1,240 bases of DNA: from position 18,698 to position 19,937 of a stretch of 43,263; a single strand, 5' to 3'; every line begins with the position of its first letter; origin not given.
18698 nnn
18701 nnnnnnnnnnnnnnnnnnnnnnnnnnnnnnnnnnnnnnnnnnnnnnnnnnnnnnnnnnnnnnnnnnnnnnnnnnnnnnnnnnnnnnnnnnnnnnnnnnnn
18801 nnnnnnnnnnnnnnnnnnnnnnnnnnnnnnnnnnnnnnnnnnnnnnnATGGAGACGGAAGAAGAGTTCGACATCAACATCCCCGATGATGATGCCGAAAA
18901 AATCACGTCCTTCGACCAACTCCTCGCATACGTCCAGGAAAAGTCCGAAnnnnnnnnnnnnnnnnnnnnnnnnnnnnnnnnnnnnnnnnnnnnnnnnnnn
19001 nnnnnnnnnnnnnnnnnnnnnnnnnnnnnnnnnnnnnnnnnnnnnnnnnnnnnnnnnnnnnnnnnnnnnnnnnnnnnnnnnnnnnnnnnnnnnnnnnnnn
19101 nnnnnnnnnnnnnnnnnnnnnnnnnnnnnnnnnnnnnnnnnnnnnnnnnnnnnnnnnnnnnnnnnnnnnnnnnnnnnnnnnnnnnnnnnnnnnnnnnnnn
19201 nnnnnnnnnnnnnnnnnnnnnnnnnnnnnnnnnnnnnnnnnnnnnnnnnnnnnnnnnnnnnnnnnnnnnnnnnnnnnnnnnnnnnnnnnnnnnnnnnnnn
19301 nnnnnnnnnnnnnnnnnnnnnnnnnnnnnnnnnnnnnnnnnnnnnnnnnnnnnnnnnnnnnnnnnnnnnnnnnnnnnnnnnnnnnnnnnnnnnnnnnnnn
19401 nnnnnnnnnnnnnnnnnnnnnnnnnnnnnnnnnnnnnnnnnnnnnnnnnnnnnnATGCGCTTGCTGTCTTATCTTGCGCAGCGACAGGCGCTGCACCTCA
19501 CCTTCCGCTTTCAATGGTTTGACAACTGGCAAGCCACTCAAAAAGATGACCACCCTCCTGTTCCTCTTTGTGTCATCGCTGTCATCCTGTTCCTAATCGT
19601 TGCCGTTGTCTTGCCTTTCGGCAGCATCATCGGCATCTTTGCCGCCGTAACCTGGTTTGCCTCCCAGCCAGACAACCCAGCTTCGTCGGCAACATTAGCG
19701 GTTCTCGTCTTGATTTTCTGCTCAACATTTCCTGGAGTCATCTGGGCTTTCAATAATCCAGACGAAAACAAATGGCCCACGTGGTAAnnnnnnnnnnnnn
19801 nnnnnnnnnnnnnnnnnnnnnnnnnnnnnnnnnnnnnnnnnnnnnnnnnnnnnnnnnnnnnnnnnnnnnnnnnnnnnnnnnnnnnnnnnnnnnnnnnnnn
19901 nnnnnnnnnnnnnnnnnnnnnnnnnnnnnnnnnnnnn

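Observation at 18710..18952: Acyl carrier protein gene with a single in-frame TAA where a Glu, Lys or Gln codon is expected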

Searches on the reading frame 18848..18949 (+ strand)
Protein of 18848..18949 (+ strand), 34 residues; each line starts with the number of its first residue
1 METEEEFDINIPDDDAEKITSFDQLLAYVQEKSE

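Call 20: find_encoding_contigs(protein=window:18848-18949:+, flank=10000, max_places=10)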
Protein seq(34 aa) (34 aa): 3 contigs read that carry it; 2 places shown.
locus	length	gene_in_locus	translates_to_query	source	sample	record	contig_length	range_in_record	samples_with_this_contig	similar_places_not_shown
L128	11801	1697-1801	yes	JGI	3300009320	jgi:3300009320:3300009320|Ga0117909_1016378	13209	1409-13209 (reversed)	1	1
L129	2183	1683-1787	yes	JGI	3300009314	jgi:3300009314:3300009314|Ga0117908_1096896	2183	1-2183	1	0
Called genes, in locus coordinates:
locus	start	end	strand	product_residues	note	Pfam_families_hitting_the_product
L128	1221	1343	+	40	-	-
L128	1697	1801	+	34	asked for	-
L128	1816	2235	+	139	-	-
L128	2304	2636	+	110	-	-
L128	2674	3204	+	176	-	-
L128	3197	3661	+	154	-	-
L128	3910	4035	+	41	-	-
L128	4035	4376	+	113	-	-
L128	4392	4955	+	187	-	-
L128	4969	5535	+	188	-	-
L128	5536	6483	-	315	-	-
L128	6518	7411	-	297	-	PF01073:3Beta_HSD, PF01370:Epimerase, PF02719:Polysacc_synt_2, PF04321:RmlD_sub_bind, PF07993:NAD_binding_4 (faint), PF16363:GDP_Man_Dehyd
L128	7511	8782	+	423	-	PF00675:Peptidase_M16, PF05193:Peptidase_M16_C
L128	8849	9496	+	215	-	PF00588:SpoU_methylase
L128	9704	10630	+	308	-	-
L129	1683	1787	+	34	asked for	-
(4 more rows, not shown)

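Call 72: find_related_loci(query=A3, collection=viral_contigs, flank=10000)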
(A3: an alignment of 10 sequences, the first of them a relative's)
Query A3 (423 aa) in viral_contigs; peptide patterns used: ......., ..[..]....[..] (x = any residue, [..] = any of these).
144 stretches matched a pattern; 116 encode a relative of the query (tblastn E <= 1e-3); the best 80 are kept; 80 distinct loci.
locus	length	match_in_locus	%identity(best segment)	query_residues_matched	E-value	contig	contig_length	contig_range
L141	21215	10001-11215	39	6-410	6e-95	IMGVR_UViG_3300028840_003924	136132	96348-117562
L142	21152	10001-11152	35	9-394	6e-72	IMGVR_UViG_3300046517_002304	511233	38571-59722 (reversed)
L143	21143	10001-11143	32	24-399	3e-57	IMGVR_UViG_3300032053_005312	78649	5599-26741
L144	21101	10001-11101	35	7-368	4e-56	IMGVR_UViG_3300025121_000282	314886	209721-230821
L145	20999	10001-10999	33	24-357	6e-56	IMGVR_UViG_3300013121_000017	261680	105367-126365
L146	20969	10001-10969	32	24-347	2e-46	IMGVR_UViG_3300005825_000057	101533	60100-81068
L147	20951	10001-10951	27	22-344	6e-36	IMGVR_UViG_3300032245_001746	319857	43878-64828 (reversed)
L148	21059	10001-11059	35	10-359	4e-58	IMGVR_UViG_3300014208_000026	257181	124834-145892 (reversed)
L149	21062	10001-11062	29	4-363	3e-33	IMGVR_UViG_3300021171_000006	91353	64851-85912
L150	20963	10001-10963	29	4-324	1e-32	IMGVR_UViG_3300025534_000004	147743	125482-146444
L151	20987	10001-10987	29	29-353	1e-30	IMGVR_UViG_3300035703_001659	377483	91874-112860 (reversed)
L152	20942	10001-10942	30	29-345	2e-30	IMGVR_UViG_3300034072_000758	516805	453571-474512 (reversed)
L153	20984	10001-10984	26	15-323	2e-29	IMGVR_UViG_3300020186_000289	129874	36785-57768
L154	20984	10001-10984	26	15-323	2e-29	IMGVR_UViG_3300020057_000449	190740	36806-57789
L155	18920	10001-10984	26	15-323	2e-29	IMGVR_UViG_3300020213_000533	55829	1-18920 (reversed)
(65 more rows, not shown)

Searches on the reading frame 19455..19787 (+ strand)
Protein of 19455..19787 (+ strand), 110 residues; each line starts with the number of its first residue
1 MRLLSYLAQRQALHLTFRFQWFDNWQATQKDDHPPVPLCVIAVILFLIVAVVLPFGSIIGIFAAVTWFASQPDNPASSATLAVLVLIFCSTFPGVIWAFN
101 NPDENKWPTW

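Call 7: search_protein_families(library=pfam, proteins=[window:19455-19787:+], max_evalue=0.01)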
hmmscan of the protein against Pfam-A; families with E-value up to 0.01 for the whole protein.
window:19455-19787:+ (110 aa): 0 families

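Call 60: find_encoding_contigs(protein=window:19455-19787:+, flank=1500, max_places=10)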
Protein window:19455-19787:+ (110 aa): 4 contigs read that carry it; 2 places shown.
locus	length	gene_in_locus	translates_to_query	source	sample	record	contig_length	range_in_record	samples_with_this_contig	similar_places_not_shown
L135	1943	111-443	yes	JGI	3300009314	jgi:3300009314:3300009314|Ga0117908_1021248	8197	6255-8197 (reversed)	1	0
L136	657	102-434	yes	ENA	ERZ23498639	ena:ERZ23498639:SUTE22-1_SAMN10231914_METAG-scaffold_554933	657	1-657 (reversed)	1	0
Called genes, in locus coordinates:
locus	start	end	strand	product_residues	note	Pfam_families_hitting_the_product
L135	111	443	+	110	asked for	-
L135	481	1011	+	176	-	-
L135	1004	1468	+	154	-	-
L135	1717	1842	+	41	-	-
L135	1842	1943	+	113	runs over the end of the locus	-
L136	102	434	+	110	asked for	-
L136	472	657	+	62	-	?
